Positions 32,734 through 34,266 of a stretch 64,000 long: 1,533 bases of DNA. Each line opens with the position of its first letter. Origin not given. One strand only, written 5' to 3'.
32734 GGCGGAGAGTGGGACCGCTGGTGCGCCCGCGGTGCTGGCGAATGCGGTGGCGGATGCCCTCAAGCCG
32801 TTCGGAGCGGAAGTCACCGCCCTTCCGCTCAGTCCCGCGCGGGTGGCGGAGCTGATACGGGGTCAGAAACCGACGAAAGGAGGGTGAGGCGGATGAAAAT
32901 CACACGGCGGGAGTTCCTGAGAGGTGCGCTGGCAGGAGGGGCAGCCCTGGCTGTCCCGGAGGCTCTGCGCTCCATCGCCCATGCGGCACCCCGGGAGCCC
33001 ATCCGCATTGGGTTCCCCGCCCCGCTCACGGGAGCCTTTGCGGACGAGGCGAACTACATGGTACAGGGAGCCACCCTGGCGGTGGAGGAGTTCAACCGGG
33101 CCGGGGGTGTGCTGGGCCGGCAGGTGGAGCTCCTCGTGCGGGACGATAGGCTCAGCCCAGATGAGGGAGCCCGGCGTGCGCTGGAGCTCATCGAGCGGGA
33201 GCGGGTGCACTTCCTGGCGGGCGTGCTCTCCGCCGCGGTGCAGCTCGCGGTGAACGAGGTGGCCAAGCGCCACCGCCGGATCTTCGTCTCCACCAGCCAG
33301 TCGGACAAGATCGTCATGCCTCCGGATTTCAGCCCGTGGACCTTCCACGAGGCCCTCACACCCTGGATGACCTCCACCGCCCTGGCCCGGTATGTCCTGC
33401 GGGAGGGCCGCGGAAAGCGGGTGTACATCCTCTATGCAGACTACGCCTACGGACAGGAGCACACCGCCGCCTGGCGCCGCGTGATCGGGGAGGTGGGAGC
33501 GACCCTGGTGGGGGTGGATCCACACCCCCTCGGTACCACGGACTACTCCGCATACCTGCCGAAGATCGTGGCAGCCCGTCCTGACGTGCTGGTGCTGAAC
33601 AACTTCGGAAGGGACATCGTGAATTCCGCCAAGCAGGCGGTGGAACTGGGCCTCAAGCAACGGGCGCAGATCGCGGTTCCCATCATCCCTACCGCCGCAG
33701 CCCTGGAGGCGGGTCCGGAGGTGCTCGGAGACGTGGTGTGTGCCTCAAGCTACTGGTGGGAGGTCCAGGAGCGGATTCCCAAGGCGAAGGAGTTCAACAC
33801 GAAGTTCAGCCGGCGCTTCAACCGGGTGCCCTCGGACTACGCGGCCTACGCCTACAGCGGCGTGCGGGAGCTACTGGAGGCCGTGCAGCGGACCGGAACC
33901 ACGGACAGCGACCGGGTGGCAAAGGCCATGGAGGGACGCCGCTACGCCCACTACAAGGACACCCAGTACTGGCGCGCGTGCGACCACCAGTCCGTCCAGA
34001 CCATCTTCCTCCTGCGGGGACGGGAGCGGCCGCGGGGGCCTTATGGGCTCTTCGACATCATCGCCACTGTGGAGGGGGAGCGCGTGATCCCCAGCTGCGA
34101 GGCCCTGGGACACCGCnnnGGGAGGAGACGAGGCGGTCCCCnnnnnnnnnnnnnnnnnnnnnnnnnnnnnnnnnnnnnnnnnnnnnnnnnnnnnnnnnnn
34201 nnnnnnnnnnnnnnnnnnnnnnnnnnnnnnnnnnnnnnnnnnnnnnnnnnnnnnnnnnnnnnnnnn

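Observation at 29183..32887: Three-subunit Mo-hydroxylase is CoxMSL-like but lacks CO-dehydrogenase active-site motifs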

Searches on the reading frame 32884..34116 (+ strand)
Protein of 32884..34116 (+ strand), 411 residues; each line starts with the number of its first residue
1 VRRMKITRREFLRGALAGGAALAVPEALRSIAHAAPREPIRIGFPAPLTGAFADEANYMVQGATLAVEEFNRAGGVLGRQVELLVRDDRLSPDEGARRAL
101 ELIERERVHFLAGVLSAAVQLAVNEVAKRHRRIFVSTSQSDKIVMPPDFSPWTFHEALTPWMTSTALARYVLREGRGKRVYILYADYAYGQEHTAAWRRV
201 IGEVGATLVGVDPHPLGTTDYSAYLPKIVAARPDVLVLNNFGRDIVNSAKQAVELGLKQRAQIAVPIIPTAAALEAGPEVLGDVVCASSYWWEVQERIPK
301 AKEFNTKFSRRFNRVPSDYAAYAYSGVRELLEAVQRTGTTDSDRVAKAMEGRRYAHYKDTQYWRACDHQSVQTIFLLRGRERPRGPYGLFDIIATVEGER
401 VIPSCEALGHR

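Call 9: search_protein_families(library=pfam, proteins=[window:32884-34116:+])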
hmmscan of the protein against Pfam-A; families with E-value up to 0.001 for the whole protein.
window:32884-34116:+ (411 aa): 4 families
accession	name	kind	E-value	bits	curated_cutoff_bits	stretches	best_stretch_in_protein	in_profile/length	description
PF13458.12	Peripla_BP_6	-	2e-82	278.1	31.7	1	39-379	1-338/343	Periplasmic binding protein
PF13433.12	Peripla_BP_5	-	3.8e-29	102.4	27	1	40-355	1-312/363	Periplasmic binding protein domain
PF10518.14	TAT_signal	-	6.9e-05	23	22.7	1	5-25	1-21/21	TAT (twin-arginine translocation) pathway signal sequence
PF01094.35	ANF_receptor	-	0.00013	21.6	25.4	1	63-347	6-298/353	Receptor family ligand binding region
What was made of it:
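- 32893..34119 (+): Solute-binding protein with a Tat signal (Peripla_BP_6, Liv/HAAT type). Its ATG lies 5 nt after the L stop. Peripla_BP_6 2e-82 and TAT_signal (call 9).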

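Call 10: search_protein_families(library=ncbifam, proteins=[window:32884-34116:+])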
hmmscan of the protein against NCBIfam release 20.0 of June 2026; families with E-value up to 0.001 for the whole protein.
window:32884-34116:+ (411 aa): 4 families
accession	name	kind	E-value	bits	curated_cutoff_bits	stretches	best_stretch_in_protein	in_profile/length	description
TIGR03407.1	urea_ABC_UrtA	exception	3.5e-27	95.2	492.75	1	40-360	1-320/361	urea ABC transporter substrate-binding protein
TIGR03669.1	urea_ABC_arch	equivalog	6e-26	91.3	494.8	1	48-350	9-306/375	urea ABC transporter substrate-binding protein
NF011933.0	PRK15404.1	subfamily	2.1e-16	59.9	477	1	28-351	15-332/370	high-affinity branched-chain amino acid ABC transporter substrate-binding protein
TIGR03863.1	PQQ_ABC_bind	subfamily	7.7e-11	41.6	413.6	2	56-210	10-161/347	ABC transporter, substrate binding protein, PQQ-dependent alcohol dehydrogenase system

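Call 27: search_solved_structures(query=window:32884-34116:+, max_evalue=0.001)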
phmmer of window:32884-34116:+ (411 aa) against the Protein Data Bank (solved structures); distinct sequences matched with E-value up to 0.001: 41.
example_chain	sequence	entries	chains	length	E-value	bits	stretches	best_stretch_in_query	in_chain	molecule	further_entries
3i09_A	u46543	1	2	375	9.9e-37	130.2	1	38-402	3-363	Periplasmic branched-chain amino acid-binding protein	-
4maa_A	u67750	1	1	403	1e-35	126.9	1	7-382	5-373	Putative branched-chain amino acid ABC transporter, periplasmic amino acid-binding protein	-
8tg1_A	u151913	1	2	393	7.4e-29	104.3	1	37-353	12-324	Extracellular ligand-binding receptor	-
4zpj_A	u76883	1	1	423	9.2e-26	94.1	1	30-354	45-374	Extracellular ligand-binding receptor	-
3n0w_A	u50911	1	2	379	1.7e-24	89.9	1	41-401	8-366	ABC branched chain amino acid family transporter, periplasmic ligand binding protein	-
3n0x_A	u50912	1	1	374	2.8e-20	76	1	60-391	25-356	Possible substrate binding protein of ABC transporter system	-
3nnd_B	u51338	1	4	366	5.2e-20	75.2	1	58-383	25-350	Possible substrate binding protein of ABC transporter system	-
4ey3_A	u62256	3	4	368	1.5e-19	73.6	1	38-356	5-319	Twin-arginine translocation pathway signal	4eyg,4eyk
4n0q_A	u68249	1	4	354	2.9e-19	72.7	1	38-350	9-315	Leu/Ile/Val-binding protein homolog 3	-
7s6e_A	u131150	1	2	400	2.9e-18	69.4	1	39-354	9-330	Urea ABC transporter, periplasmic urea-binding protein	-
3i45_A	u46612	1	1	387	3.4e-17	65.9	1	61-407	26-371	Twin-arginine translocation pathway signal protein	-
3td9_A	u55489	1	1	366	9.3e-17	64.4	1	34-351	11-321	Branched chain amino acid ABC transporter, periplasmic amino acid-binding protein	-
4gnr_A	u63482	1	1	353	4.8e-16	62.1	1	38-377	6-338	ABC transporter substrate-binding protein-branched chain amino acid transport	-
3ip5_A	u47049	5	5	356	6e-16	61.8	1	42-350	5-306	ABC transporter, substrate binding protein (Amino acid)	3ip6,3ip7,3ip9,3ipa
3ipc_A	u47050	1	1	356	8.6e-16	61.3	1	42-350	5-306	ABC transporter, substrate binding protein (Amino acid)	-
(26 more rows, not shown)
